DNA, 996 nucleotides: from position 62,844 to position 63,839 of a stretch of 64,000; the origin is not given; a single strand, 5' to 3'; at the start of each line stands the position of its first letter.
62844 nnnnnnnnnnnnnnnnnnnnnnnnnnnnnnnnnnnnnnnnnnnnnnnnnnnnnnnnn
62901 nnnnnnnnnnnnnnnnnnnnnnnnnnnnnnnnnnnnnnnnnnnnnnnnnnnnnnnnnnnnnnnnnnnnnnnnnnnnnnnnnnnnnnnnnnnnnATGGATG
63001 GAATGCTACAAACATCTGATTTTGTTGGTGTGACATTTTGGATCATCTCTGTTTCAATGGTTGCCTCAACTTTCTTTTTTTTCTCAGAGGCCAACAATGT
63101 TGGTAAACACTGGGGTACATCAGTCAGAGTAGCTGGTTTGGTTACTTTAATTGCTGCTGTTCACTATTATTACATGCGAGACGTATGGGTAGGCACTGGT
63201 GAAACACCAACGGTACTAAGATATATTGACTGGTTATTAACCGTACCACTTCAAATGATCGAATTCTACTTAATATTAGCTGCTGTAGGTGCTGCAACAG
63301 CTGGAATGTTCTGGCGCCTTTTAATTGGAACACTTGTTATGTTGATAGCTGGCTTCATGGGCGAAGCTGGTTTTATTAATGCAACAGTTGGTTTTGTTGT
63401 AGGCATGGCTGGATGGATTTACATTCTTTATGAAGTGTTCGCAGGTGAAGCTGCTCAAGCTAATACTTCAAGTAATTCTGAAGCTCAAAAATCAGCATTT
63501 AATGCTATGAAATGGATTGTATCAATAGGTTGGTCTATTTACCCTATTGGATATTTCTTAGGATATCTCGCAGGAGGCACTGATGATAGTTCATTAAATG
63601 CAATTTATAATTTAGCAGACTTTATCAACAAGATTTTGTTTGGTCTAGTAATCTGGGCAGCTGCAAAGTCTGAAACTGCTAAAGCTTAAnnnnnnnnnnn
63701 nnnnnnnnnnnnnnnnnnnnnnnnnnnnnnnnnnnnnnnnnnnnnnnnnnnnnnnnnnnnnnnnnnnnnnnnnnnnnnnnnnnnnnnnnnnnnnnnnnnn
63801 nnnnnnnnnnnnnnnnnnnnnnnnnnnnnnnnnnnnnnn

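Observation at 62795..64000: Blue-tuned proteorhodopsin with repeat/palindrome-rich 5' region and a crtE-like gene immediately downstream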

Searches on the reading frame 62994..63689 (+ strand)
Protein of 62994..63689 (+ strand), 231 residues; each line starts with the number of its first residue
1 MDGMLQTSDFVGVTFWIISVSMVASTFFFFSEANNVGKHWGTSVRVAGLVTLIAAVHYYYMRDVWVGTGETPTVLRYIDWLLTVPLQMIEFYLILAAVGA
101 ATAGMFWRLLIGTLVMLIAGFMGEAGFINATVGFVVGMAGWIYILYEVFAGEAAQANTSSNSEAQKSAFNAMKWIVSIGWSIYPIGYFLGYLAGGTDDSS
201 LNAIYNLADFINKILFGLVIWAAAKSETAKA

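Call 7: search_protein_families(library=pfam, proteins=[window:62994-63689:+], max_evalue=0.01)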
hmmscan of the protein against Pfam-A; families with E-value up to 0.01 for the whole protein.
window:62994-63689:+ (231 aa): 1 family
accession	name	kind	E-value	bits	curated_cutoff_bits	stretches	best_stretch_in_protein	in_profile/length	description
PF01036.24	Bac_rhodopsin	-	1e-47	162.9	24.6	1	11-225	3-222/224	Bacteriorhodopsin-like protein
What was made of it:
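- Checked: Rhodopsin: the ORF 62994-63689 (231 aa) matches Pfam Bac_rhodopsin at 1e-47 (call 7).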

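Call 8: find_encoding_contigs(protein=window:62994-63689:+, flank=10000, max_places=10)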
Protein window:62994-63689:+ (231 aa): 23 contigs read that carry it; 10 places shown.
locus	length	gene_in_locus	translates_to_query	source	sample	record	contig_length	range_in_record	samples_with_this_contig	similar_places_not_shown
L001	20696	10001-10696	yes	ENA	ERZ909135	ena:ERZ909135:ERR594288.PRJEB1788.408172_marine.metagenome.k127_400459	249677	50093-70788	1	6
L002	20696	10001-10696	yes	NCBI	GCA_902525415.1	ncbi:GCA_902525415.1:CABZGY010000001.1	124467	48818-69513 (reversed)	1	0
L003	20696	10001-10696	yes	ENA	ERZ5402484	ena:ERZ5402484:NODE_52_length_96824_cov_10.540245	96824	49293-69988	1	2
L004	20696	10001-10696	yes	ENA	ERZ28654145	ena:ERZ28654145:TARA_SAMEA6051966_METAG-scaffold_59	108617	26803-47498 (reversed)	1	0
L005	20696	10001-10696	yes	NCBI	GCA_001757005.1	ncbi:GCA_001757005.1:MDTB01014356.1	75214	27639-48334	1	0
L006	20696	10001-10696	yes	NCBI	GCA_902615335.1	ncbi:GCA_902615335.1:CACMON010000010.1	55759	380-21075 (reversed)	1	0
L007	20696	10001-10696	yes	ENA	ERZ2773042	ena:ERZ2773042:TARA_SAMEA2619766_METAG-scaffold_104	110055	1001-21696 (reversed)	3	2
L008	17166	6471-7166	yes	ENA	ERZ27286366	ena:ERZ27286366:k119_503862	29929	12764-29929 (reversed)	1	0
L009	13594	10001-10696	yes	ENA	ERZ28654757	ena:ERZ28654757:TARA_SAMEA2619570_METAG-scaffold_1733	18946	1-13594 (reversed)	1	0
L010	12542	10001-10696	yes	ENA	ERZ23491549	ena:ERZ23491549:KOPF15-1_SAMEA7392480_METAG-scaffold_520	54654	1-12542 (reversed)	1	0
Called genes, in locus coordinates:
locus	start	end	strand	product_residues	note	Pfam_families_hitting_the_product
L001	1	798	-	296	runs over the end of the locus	PF00348:polyprenyl_synt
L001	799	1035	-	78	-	PF02609:Exonuc_VII_S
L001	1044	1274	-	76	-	PF01206:TusA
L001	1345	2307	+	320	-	PF09084:NMT1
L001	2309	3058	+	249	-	PF00528:BPD_transp_1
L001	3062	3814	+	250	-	PF00005:ABC_tran, PF13304:AAA_21 (faint)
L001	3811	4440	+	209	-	PF01618:MotA_ExbB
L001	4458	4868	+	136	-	PF02472:ExbD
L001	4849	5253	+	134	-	PF02472:ExbD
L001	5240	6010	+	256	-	PF03544:TonB_C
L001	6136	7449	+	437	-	-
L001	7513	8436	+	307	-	-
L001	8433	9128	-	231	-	-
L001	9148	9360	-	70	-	PF11324:DUF3126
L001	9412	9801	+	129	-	PF11911:DUF3429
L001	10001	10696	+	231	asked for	PF01036:Bac_rhodopsin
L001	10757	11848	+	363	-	PF00348:polyprenyl_synt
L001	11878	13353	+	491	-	PF00070:Pyr_redox (faint), PF01593:Amino_oxidase, PF07992:Pyr_redox_2 (faint), PF13450:NAD_binding_8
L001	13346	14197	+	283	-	PF00494:SQS_PSY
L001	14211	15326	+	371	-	PF05834:Lycopene_cycl, PF13738:Pyr_redox_3 (weak)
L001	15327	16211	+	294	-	PF15461:BCD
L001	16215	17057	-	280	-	-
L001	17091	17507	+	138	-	PF13426:PAS_9, PF08447:PAS_3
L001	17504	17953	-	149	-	-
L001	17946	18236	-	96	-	-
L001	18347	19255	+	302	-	PF00849:PseudoU_synth_2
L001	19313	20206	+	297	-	PF04542:Sigma70_r2, PF04545:Sigma70_r4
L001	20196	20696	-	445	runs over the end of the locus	PF00709:Adenylsucc_synt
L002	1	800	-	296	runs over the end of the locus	PF00348:polyprenyl_synt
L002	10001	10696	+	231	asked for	PF01036:Bac_rhodopsin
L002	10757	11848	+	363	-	PF00348:polyprenyl_synt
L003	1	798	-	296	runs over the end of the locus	PF00348:polyprenyl_synt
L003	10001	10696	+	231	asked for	PF01036:Bac_rhodopsin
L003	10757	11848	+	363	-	PF00348:polyprenyl_synt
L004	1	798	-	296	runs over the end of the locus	PF00348:polyprenyl_synt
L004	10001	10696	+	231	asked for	PF01036:Bac_rhodopsin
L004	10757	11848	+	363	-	PF00348:polyprenyl_synt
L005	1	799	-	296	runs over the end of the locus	PF00348:polyprenyl_synt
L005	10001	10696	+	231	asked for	PF01036:Bac_rhodopsin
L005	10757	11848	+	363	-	PF00348:polyprenyl_synt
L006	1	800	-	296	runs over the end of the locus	PF00348:polyprenyl_synt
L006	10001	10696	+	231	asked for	PF01036:Bac_rhodopsin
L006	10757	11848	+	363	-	PF00348:polyprenyl_synt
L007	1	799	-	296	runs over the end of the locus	PF00348:polyprenyl_synt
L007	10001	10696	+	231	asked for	PF01036:Bac_rhodopsin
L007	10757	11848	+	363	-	PF00348:polyprenyl_synt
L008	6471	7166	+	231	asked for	PF01036:Bac_rhodopsin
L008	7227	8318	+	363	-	PF00348:polyprenyl_synt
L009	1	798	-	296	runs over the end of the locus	PF00348:polyprenyl_synt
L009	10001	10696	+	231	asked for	PF01036:Bac_rhodopsin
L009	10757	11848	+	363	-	PF00348:polyprenyl_synt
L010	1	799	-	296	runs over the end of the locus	PF00348:polyprenyl_synt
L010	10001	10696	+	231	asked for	PF01036:Bac_rhodopsin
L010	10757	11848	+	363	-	PF00348:polyprenyl_synt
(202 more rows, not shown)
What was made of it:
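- On PR-retinal gene cluster (crtEIBY-blh): Seen on eight of the ten fetched contigs with the identical rhodopsin; the other two are cut short (call 8).
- On trans-Polyprenyl diphosphate synthase (CrtE / GGPP synthase): Pfam PF00348 (call 8).
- Eight of the ten fetched continue with polyprenyl_synt, Amino_oxidase (crtI), SQS_PSY (crtB), Lycopene_cycl (crtY) and BCD (blh); the other two end within crtB or crtI (call 8).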

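Call 11: search_solved_structures(query=window:62994-63689:+, show_alignments=3)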
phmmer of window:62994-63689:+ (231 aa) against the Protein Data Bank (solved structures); distinct sequences matched with E-value up to 0.001: 94 (the best 60 are shown).
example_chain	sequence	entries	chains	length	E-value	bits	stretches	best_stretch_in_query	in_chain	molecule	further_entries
9r22_A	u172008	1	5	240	2.7e-84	285.6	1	4-229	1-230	microbial rhodopsin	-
4jq6_A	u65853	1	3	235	4.9e-82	278.2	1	4-227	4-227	Proteorhodopsin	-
9r23_A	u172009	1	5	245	1.6e-77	263.5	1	3-228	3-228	flotillin-associated rhodopsin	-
4kly_A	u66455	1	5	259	5.4e-77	261.7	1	3-230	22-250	Blue-light absorbing proteorhodopsin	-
4knf_A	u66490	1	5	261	4.8e-76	258.6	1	3-230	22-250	Blue-light absorbing proteorhodopsin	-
9r21_A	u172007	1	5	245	9.1e-76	257.7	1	3-228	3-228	flotillin-associated rhodopsin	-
7b03_A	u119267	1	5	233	1.2e-75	257.3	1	3-230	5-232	Proteorhodopsin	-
8cnk_A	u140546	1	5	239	1.3e-75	257.2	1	3-230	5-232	Green-light absorbing proteorhodopsin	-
2l6x_A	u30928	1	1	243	1.4e-75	257.1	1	3-230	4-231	Green-light absorbing proteorhodopsin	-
8cqc_A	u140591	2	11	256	1.7e-75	256.8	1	3-230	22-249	Green-light absorbing proteorhodopsin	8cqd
9jov_A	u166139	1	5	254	7e-48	166.5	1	5-228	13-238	Proteorhodopsin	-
9jou_A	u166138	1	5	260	7.5e-48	166.4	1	5-228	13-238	Proteorhodopsin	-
4hyj_A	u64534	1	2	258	1.2e-36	129.7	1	14-227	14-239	Rhodopsin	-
5jsi_A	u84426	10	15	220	2.3e-23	86.3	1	14-227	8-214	Bacteriorhodopsin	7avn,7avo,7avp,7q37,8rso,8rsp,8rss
8rsq_A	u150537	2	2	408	1.8e-22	83.4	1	14-227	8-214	Bacteriorhodopsin,ADP-ribosylation factor 1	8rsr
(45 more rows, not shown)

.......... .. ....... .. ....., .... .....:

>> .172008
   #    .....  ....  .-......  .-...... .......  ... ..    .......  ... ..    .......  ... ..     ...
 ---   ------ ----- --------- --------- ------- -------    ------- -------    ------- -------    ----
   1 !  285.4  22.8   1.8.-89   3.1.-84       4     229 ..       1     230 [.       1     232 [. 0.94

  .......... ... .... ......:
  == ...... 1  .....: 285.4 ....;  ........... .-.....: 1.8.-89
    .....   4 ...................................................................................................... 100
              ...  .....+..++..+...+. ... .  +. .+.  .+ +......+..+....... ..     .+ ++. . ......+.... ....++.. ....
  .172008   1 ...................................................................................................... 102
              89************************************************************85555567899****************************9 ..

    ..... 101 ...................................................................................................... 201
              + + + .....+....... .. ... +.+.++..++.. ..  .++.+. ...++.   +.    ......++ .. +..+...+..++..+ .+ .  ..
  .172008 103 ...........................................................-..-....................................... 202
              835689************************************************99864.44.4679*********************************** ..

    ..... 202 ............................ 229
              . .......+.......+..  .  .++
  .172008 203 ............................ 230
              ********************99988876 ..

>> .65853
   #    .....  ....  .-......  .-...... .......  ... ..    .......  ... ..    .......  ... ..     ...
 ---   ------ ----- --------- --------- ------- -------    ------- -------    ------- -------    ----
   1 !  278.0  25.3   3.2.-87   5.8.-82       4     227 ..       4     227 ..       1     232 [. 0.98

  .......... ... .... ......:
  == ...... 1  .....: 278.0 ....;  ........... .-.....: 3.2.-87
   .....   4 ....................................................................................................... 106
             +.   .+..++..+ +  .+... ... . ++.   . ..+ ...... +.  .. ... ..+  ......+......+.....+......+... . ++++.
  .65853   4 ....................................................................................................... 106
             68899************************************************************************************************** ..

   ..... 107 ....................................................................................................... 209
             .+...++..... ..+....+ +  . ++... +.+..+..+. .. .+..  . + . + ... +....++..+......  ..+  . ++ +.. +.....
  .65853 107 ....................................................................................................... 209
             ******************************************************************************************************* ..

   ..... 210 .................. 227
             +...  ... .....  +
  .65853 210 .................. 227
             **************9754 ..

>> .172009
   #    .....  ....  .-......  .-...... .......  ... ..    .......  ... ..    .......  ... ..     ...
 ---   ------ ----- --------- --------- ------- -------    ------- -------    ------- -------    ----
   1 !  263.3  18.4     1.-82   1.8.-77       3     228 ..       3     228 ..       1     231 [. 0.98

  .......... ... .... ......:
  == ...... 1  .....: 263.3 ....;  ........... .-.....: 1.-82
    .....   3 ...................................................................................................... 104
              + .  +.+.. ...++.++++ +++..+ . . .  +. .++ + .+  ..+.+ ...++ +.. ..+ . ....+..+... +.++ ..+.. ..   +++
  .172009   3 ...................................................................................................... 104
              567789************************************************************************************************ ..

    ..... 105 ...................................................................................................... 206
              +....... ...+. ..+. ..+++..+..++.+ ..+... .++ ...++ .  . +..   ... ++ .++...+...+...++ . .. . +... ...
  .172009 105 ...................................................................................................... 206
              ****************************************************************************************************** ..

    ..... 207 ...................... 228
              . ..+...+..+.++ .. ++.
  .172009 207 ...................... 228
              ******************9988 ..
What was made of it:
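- On Proteorhodopsin (proton-pumping microbial rhodopsin): Proteorhodopsin structures match at 1e-75 to 1e-84 (call 11).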

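Call 14: find_related_loci(query=window:62994-63689:+, collection=genome_contigs, flank=4000)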
Query window:62994-63689:+ (231 aa) in genome_contigs; peptide patterns used: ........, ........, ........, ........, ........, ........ (x = any residue, [..] = any of these).
600 stretches matched a pattern (row limit reached: there are more); 513 encode a relative of the query (tblastn E <= 1e-3); the best 80 are kept; 80 distinct loci.
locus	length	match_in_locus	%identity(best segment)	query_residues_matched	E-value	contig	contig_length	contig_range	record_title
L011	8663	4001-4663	93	1-221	1e-137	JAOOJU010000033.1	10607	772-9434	Rickettsiales bacterium isolate AH-716-M15 AH-716-M15_NODE_33, whole genome shotgun sequence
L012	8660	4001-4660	93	2-221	1e-134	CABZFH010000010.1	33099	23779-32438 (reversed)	MAG: uncultured Alphaproteobacteria bacterium isolate AG-337-E20 genome assembly, contig: AG-337-E20_NODE_10, whole geno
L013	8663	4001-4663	85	1-221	1e-122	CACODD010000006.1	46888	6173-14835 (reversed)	MAG: uncultured Alphaproteobacteria bacterium isolate AH-287-P08 genome assembly, contig: AH-287-P08_NODE_6, whole genom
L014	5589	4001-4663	85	1-221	1e-122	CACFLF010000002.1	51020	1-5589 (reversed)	uncultured Alphaproteobacteria bacterium isolate AG-908-F15 genome assembly, contig: AG-908-F15_NODE_2, whole genome sho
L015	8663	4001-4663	85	1-221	1e-122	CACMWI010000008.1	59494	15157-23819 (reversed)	MAG: uncultured Alphaproteobacteria bacterium isolate AG-892-F10 genome assembly, contig: AG-892-F10_NODE_8, whole genom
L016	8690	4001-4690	83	1-229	2e-119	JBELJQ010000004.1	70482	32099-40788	MAG: Pelagibacteraceae bacterium isolate REMEI136_ass_metaspades_bin.23 NODE_327_length_70482_cov_7.587403, whole genome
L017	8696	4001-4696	82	1-231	2e-118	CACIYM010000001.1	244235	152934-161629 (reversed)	uncultured Alphaproteobacteria bacterium isolate AG-914-I17 genome assembly, contig: AG-914-I17_NODE_1, whole genome sho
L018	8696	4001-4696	82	1-231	2e-118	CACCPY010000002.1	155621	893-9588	uncultured Alphaproteobacteria bacterium isolate AG-901-J22 genome assembly, contig: AG-901-J22_NODE_2, whole genome sho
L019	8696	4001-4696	81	1-231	3e-118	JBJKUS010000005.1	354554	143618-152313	MAG: Alphaproteobacteria bacterium isolate LRMED-289 Alphaproteobacteria-LRMED-289-C5, whole genome shotgun sequence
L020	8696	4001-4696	82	1-231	1e-117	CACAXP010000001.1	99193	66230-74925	uncultured Alphaproteobacteria bacterium isolate AG-349-G10 genome assembly, contig: AG-349-G10_NODE_1, whole genome sho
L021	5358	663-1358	82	1-231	5e-117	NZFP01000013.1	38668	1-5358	MAG: Rickettsiales bacterium isolate MED715 MHASMcontig_916594, whole genome shotgun sequence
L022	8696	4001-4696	82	1-231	4e-117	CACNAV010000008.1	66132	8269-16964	MAG: uncultured Alphaproteobacteria bacterium isolate AG-892-K07 genome assembly, contig: AG-892-K07_NODE_8, whole genom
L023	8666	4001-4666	84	1-221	1e-115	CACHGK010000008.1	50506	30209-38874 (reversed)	uncultured Alphaproteobacteria bacterium isolate AG-911-L17 genome assembly, contig: AG-911-L17_NODE_8, whole genome sho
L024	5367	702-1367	82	1-221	8e-114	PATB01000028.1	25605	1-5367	MAG: Alphaproteobacteria bacterium isolate SAT166 320680, whole genome shotgun sequence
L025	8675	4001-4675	69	5-229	2e-105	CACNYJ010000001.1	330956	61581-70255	MAG: uncultured Thiothrix sp. isolate AH-287-I11 genome assembly, contig: AH-287-I11_NODE_1, whole genome shotgun sequen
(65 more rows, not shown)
